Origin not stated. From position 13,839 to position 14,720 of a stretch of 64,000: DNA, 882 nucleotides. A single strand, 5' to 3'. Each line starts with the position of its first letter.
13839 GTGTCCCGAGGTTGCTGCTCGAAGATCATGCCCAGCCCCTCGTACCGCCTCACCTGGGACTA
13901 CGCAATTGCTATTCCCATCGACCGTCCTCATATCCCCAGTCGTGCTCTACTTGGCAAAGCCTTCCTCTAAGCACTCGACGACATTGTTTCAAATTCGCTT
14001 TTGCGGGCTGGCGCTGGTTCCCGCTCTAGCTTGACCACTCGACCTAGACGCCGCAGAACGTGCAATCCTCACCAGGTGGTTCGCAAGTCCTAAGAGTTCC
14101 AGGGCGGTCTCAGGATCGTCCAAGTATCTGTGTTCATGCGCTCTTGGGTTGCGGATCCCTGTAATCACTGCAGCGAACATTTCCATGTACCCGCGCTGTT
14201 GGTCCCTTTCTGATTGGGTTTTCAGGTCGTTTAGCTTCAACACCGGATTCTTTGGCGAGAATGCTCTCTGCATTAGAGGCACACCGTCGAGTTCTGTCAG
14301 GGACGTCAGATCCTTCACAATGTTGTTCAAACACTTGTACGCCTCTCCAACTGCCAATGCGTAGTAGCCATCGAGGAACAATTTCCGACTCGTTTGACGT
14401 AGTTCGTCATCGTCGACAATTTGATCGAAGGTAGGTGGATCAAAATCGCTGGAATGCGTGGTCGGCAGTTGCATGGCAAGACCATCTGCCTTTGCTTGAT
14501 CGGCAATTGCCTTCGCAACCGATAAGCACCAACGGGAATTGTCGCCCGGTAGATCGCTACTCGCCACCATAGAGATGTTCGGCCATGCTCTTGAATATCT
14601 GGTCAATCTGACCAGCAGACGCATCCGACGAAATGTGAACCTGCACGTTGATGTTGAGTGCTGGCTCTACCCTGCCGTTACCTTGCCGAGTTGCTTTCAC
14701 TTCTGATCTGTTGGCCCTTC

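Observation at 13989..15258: Overlapping DUF5343-like + TIGR02391 (Rx4H, HEPN-like) gene pair: candidate uncharacterised two-gene abortive-infection/TA module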

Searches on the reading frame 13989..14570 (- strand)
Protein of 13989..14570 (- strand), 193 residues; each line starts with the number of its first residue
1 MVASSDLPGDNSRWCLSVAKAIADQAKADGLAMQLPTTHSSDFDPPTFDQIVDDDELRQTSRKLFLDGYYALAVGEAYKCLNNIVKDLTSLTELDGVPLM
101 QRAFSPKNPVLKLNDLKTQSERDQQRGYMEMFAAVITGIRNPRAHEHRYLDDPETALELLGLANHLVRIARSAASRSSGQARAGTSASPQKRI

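Call 3: search_protein_families(library=pfam, proteins=[window:13989-14570:-], max_evalue=0.1)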
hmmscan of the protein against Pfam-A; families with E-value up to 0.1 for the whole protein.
window:13989-14570:- (193 aa): 1 family
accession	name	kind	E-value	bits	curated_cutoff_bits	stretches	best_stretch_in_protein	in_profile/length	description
PF09509.15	Hypoth_Ymh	-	1e-30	106.5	25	1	55-168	5-117/119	Protein of unknown function (Hypoth_ymh)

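Call 4: search_protein_families(library=ncbifam, proteins=[window:13989-14570:-], max_evalue=0.1)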
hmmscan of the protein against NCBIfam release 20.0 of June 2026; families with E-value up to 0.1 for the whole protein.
window:13989-14570:- (193 aa): 1 family
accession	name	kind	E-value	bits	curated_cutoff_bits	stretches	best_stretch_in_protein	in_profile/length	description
TIGR02391.1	hypoth_ymh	hypoth_equivalog_domain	7.1e-22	77.8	39.45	1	56-167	4-120/125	TIGR02391 family protein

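Call 5: search_protein_families(library=padloc, proteins=[window:13989-14570:-], max_evalue=0.1)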
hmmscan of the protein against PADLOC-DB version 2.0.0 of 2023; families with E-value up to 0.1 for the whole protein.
window:13989-14570:- (193 aa): 3 families
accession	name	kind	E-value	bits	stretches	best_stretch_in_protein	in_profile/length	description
PDLC03987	PD-Lambda-3_B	-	4.9e-14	50.3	1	58-162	147-252/270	-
PDLC02412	Aga_HEPN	-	2.7e-12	44.4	1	48-161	249-367/382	Class II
PDLC03988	PD-Lambda-3_B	-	1.7e-07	28.9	1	57-129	146-217/222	-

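Call 26: find_homologous_proteins(query=window:13989-14570:-, max_evalue=0.001)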
Query window:13989-14570:- (193 aa): 230 proteins with E <= 0.001 among 584 candidates; the best 120 are listed.
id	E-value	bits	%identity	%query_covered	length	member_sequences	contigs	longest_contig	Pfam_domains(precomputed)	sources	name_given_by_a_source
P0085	7.6e-100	350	100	83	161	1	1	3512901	PF09509.16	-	-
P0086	3.6e-93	328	81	98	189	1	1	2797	PF09509.16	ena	-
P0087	2.6e-91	322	85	88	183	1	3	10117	PF09509.16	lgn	-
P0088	1.1e-85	304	79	95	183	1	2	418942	PF09509.16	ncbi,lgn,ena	-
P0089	9.4e-85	301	80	93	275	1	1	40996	PF09509.16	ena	-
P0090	1.3e-84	300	79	95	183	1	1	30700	PF09509.16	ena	-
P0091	3.4e-81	289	75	87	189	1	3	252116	PF09509.16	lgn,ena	-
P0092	3.2e-79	283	77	88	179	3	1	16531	PF09509.16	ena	-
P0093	1.0e-77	278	91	67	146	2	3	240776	PF09509.16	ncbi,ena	-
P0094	1.3e-76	274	76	88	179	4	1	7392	PF09509.16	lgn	-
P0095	8.7e-75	268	75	92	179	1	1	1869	PF09509.16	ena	-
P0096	8.2e-73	262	77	83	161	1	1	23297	PF09509.16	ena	-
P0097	4.1e-72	260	78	83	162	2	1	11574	PF09509.16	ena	-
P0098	4.9e-72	259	72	92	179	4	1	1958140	PF09509.16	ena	-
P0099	1.1e-71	258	76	83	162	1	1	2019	PF09509.16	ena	-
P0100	1.9e-71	257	74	84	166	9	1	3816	PF09509.16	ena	-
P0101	3.8e-71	257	78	83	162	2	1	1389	PF09509.16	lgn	-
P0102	3.1e-69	250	75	82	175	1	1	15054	PF09509.16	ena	-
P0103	9.1e-67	242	68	90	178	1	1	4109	PF09509.16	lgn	-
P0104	2.6e-66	241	68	93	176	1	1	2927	PF09509.16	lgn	-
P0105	4.8e-64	233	75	75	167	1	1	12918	PF09509.16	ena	-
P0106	3.1e-61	224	70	81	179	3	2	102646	PF09509.16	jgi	jgi:uncharacterized protein (TIGR02391 family)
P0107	1.0e-60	223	70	82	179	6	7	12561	PF09509.16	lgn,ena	-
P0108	5.4e-60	220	65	86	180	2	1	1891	PF09509.16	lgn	-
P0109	1.8e-59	218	68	82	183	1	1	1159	PF09509.16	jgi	jgi:uncharacterized protein (TIGR02391 family)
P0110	7.8e-59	216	68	82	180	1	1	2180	PF09509.16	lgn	-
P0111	9.5e-59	216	63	87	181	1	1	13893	PF09509.16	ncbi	-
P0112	1.9e-57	212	84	64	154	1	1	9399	PF09509.16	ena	-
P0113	7.1e-53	197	62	81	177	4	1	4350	PF09509.16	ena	-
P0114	2.2e-51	192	58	86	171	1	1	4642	PF09509.16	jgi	jgi:uncharacterized protein (TIGR02391 family)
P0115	4.1e-51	191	67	67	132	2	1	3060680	PF09509.16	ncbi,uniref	ncbi:TIGR02391 family protein [Candidatus Poriferisodalis sp.]|uniref:TIGR02391 family protein n=1 T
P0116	1.9e-49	186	56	84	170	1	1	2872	PF09509.16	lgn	-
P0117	5.8e-48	181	55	81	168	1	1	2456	PF09509.16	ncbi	-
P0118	4.2e-47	178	61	70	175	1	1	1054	PF09509.16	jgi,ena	-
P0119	4.6e-47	178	55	85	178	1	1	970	PF09509.16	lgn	-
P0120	5.7e-47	178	52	92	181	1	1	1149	PF09509.16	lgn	-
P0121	5.8e-47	178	65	65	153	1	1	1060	PF09509.16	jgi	jgi:uncharacterized protein (TIGR02391 family)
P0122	6.4e-47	178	64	68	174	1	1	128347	PF09509.16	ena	-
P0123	7.6e-47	177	53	82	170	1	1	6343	PF09509.16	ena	-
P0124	7.8e-47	177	57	82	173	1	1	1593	PF09509.16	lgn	-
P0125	9.6e-47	177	55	79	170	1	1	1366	PF09509.16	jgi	jgi:uncharacterized protein (TIGR02391 family)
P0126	1.0e-46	177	56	82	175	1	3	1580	PF09509.16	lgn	-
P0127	1.1e-46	177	53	84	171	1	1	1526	PF09509.16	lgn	-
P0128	1.3e-46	177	56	77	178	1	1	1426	PF09509.16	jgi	-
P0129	2.9e-46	175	54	81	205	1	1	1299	PF09509.16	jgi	-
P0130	3.0e-46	175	57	78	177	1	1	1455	PF09509.16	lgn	-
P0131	7.1e-46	174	61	66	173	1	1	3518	PF09509.16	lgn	-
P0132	1.1e-45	174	60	70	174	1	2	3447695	PF09509.16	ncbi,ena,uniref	ncbi:TIGR02391 family protein [Candidatus Poriferisocius sp.]|uniref:TIGR02391 family protein n=1 Ta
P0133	1.7e-45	173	57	74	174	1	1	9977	PF09509.16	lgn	-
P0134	3.0e-45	172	52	93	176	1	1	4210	PF09509.16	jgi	jgi:uncharacterized protein (TIGR02391 family)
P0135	5.6e-45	171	54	88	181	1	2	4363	PF09509.16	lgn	-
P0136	6.8e-45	171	54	82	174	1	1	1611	PF09509.16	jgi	jgi:uncharacterized protein (TIGR02391 family)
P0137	9.9e-45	170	54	81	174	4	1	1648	PF09509.16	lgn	-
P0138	1.9e-44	170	52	84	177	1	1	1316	PF09509.16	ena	-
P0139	2.7e-44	169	61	66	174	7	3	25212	PF09509.16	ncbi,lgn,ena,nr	ncbi:MAG: TIGR02391 family protein [Acidimicrobiales bacterium]|nr:TIGR02391 family protein [Acidimi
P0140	4.0e-44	169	53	81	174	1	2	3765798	PF09509.16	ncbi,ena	-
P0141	9.1e-44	167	59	71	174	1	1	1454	PF09509.16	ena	-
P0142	2.7e-43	166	62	65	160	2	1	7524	PF09509.16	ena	-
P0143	3.2e-43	166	51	85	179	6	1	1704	PF09509.16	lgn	-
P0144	3.4e-43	165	59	72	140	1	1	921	PF09509.16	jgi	jgi:uncharacterized protein (TIGR02391 family)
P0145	3.7e-43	165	53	89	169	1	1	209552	PF09509.16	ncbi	-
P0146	4.9e-43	165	51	88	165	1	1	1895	PF09509.16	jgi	-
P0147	5.4e-43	165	51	91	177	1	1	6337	PF09509.16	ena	-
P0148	5.6e-43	165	53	81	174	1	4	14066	PF09509.16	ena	-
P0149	8.1e-43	164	49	93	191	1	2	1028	PF09509.16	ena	-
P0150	9.7e-43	164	59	74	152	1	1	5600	PF09509.16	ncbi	-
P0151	1.2e-42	164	49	82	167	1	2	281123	PF09509.16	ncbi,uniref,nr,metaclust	ncbi:Conserved hypothetical protein CHP02391 [Moorella glycerini]|uniref:Conserved hypothetical prot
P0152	1.5e-42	163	53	82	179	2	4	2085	PF09509.16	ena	-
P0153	1.6e-42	163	54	84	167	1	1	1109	PF09509.16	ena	-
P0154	1.6e-42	163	53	81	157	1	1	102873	PF09509.16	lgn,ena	-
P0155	1.7e-42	163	50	87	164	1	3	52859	PF09509.16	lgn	-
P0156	2.7e-42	163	59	66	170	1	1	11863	PF09509.16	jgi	jgi:uncharacterized protein (TIGR02391 family)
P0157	3.8e-42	162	51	82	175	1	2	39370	PF09509.16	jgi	jgi:uncharacterized protein (TIGR02391 family)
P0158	4.2e-42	162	54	77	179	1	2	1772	PF09509.16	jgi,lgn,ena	jgi:uncharacterized protein (TIGR02391 family)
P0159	9.0e-42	161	60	69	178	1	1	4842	PF09509.16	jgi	jgi:uncharacterized protein (TIGR02391 family)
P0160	1.4e-41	160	50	80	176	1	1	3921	PF09509.16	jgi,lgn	-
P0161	1.9e-41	160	58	70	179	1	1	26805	PF09509.16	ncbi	ncbi:TIGR02391 family protein [Chloroflexota bacterium]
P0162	3.8e-41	159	51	82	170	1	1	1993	PF09509.16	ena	-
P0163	3.9e-41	159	57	70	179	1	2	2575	PF09509.16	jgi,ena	-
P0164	5.1e-41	158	59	69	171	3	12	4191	PF09509.16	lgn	-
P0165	5.2e-41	158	60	65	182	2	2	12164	PF09509.16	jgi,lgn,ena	-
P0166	5.8e-41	158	59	70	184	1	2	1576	PF09509.16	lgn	-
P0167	8.1e-41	158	59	67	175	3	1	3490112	PF09509.16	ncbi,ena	-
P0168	9.8e-41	157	51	80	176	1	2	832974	PF09509.16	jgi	jgi:uncharacterized protein (TIGR02391 family)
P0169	1.0e-40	157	53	80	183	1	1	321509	PF09509.16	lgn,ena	-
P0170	1.4e-40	157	49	88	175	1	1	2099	PF09509.16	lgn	-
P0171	2.7e-40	156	60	65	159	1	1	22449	PF09509.16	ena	-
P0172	2.9e-40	156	50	85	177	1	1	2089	PF09509.16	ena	-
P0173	3.0e-40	156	54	77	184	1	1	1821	PF09509.16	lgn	-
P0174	3.1e-40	156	51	83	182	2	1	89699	PF09509.16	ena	-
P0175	3.2e-40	156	48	87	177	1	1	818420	PF09509.16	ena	-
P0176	3.4e-40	156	57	70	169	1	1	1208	PF09509.16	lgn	-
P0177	3.5e-40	156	57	63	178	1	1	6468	PF09509.16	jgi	jgi:uncharacterized protein (TIGR02391 family)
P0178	5.2e-40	155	47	87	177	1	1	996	PF09509.16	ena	-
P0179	7.6e-40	155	61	63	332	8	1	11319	PF09509.16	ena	-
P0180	1.0e-39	154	60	63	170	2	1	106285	PF09509.16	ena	-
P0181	1.1e-39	154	64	56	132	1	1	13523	PF09509.16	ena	-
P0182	1.3e-39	154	54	76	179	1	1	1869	PF09509.16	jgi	jgi:uncharacterized protein (TIGR02391 family)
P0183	1.5e-39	154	56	72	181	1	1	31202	PF09509.16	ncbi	ncbi:MAG: TIGR02391 family protein [Chloroflexota bacterium]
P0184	1.5e-39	154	51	81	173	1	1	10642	PF09509.16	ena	-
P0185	1.6e-39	153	50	87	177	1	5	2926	PF09509.16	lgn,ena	-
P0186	1.9e-39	153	62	65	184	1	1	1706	PF09509.16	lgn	-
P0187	2.4e-39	153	52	76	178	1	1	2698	PF09509.16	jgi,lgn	jgi:uncharacterized protein (TIGR02391 family)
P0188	2.6e-39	153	60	65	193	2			PF09509.16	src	-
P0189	2.8e-39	153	47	87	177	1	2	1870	PF09509.16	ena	-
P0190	3.4e-39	152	56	65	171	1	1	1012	PF09509.16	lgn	-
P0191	3.5e-39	152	57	64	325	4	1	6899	PF09509.16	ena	-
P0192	3.8e-39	152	60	65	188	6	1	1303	PF09509.16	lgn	-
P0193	4.5e-39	152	58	63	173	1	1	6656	PF09509.16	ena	-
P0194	4.5e-39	152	49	80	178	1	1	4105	PF09509.16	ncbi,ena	-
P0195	4.6e-39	152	60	62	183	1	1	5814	PF09509.16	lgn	-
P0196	4.6e-39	152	47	81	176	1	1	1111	PF09509.16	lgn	-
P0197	6.9e-39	151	50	83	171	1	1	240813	PF09509.16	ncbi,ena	-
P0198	8.1e-39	151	55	73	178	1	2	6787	PF09509.16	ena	-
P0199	9.5e-39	151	51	76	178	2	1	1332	PF09509.16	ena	-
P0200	1.1e-38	151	53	81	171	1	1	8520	PF09509.16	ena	-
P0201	1.1e-38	151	48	88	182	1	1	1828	PF09509.16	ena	-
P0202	1.1e-38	151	56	65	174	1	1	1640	PF09509.16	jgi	jgi:uncharacterized protein (TIGR02391 family)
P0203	1.2e-38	151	51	76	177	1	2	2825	PF09509.16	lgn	-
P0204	1.3e-38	151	62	61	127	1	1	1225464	PF09509.16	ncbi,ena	-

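Call 30: search_solved_structures(query=A2, max_evalue=1, show_alignments=2)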
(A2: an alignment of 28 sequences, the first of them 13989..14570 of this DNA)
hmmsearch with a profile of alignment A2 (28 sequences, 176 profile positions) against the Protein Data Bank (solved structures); distinct sequences matched with E-value up to 1: 0.

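Call 32: find_related_loci(query=A2, collection=metagenome_contigs, flank=5000)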
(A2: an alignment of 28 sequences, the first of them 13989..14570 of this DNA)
Query A2 (193 aa) in metagenome_contigs; peptide patterns used: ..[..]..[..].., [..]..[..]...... (x = any residue, [..] = any of these).
437 stretches matched a pattern; 383 encode a relative of the query (tblastn E <= 1e-3); the best 80 are kept; 80 distinct loci.
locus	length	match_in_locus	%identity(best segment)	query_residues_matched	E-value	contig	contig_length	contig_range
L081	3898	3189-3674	66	15-177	1e-67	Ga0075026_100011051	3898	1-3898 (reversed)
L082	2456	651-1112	55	17-173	9e-56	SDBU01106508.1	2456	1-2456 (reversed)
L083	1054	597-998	61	48-182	4e-57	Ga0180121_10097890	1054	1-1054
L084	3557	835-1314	54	15-176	5e-53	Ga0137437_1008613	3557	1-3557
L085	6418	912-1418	51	7-180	3e-52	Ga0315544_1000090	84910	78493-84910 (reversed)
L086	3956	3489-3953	52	12-167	3e-51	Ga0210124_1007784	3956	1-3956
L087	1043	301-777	52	13-173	3e-54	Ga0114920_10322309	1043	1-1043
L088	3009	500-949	53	16-171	2e-49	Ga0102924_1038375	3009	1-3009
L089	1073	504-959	50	18-173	3e-52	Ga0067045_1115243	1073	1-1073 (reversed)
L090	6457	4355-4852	51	12-177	8e-49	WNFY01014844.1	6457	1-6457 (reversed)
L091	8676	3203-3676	50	11-171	4e-49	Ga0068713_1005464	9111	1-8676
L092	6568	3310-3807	51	12-177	8e-49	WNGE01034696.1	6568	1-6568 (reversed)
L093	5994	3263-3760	51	12-177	8e-49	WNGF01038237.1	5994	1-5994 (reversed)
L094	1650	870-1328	54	25-173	3e-49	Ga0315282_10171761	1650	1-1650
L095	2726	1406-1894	51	16-182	3e-48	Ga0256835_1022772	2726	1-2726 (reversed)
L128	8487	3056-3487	54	48-193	1e-43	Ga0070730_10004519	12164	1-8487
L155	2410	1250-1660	52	48-190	3e-42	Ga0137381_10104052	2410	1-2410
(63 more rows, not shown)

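Call 36: search_protein_families(library=padloc, proteins=[L094:301-807:+, L084:50-799:+, L128:2127-2912:+, L095:560-1369:+, L094:828-1367:+, L084:814-1341:+, L128:2909-3460:+, L095:1388-1909:+], max_evalue=0.01)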
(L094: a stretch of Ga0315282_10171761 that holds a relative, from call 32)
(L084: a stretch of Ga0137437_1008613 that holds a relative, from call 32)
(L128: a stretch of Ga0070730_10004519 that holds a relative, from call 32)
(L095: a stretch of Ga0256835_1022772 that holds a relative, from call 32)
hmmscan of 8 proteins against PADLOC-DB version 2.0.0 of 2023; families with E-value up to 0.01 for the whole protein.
L094:301-807:+ (168 aa): 0 families

L084:50-799:+ (249 aa): 0 families

L128:2127-2912:+ (261 aa): 1 family
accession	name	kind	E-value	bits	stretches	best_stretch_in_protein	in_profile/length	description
PDLC04589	PDC-M34A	-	1.1e-05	23.9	1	210-257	160-207/208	-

L095:560-1369:+ (269 aa): 0 families

L094:828-1367:+ (179 aa): 3 families
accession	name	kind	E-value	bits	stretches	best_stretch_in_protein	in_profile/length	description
PDLC03987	PD-Lambda-3_B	-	3.3e-17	60.7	1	56-156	150-252/270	-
PDLC02412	Aga_HEPN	-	3.7e-15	53.8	1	42-168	248-380/382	Class II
PDLC03988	PD-Lambda-3_B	-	1.1e-10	39.2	1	55-122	149-216/222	-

L084:814-1341:+ (175 aa): 3 families
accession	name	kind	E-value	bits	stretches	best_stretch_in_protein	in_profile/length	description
PDLC03987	PD-Lambda-3_B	-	1.6e-17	61.7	1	43-167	141-266/270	-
PDLC02412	Aga_HEPN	-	2.5e-11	41.2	1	49-163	258-378/382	Class II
PDLC03988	PD-Lambda-3_B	-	5.4e-10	37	1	43-120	141-217/222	-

L128:2909-3460:+ (183 aa): 3 families
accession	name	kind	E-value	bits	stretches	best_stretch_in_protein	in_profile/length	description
PDLC03987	PD-Lambda-3_B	-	6.3e-17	59.8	1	68-177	155-266/270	-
PDLC02412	Aga_HEPN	-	1.3e-12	45.4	1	57-173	256-378/382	Class II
PDLC03988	PD-Lambda-3_B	-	3.7e-08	31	1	69-130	156-217/222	-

L095:1388-1909:+ (173 aa): 3 families
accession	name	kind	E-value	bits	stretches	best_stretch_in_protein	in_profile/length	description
PDLC03987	PD-Lambda-3_B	-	6.6e-11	40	1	46-163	146-265/270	-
PDLC02412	Aga_HEPN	-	4.6e-10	37.1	1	36-157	248-369/382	Class II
PDLC03988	PD-Lambda-3_B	-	0.0037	14.7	1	44-116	144-216/222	-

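Call 37: search_protein_families(library=pfam, proteins=[L094:301-807:+, L084:50-799:+, L128:2127-2912:+, L095:560-1369:+, L094:828-1367:+, L084:814-1341:+, L128:2909-3460:+, L095:1388-1909:+], max_evalue=0.1)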
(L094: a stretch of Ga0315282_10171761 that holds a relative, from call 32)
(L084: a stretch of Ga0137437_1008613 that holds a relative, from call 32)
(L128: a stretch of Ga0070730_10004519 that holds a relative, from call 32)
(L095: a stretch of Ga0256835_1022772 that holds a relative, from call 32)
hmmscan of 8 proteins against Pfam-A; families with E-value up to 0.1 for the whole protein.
L094:301-807:+ (168 aa): 0 families

L084:50-799:+ (249 aa): 0 families

L128:2127-2912:+ (261 aa): 0 families

L095:560-1369:+ (269 aa): 1 family
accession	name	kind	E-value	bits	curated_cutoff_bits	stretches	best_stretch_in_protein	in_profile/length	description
PF05732.17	RepL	-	0.00062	19.7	20.3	1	153-206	75-129/164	Firmicute plasmid replication protein (RepL)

L094:828-1367:+ (179 aa): 1 family
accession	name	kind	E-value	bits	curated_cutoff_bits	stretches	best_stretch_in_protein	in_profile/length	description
PF09509.15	Hypoth_Ymh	-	6.1e-32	110.4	25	1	54-161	9-116/119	Protein of unknown function (Hypoth_ymh)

L084:814-1341:+ (175 aa): 2 families
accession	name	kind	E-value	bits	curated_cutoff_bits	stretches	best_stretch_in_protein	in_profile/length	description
PF09509.15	Hypoth_Ymh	-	5.2e-32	110.7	25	1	50-160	8-118/119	Protein of unknown function (Hypoth_ymh)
PF16699.10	CSTF1_dimer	-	0.0054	16.9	26.6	1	53-67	14-28/57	Cleavage stimulation factor subunit 1, dimerisation domain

L128:2909-3460:+ (183 aa): 1 family
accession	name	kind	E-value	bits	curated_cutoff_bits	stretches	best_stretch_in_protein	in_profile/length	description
PF09509.15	Hypoth_Ymh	-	1.7e-31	109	25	1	56-171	4-119/119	Protein of unknown function (Hypoth_ymh)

L095:1388-1909:+ (173 aa): 1 family
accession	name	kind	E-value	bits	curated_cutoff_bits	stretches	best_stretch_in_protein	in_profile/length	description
PF09509.15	Hypoth_Ymh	-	9.5e-31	106.6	25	1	43-157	4-118/119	Protein of unknown function (Hypoth_ymh)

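Call 38: predict_structure(alignment_id=A2)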
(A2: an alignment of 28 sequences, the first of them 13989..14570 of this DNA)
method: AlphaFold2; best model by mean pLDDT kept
length: 193 residues; sequences in the alignment: 28
mean_pLDDT: 84.4   pTM: 0.69
mean pLDDT of the five models: 84.4, 84.4, 84.2, 81.7, 81.4
residues with pLDDT >= 90: 111; 70-90: 40; 50-70: 30; < 50: 12
segments of 3 or more residues with pLDDT < 50: 1-3, 38-41
pLDDT, mean of each block of 10 residues (from residue 1): 51 82 85 57 73 96 94 93 97 96 97 96 97 87 55 90 98 91 70 73
secondary structure, 60 per line:
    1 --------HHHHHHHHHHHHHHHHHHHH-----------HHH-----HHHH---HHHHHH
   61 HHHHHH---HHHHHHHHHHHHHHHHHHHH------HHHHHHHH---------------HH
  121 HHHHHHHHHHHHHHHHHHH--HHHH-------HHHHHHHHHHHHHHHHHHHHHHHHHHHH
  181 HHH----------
elements in order: H9-28 H48-51 H55-66 H70-89 H96-103 H119-139 H142-145 H153-183
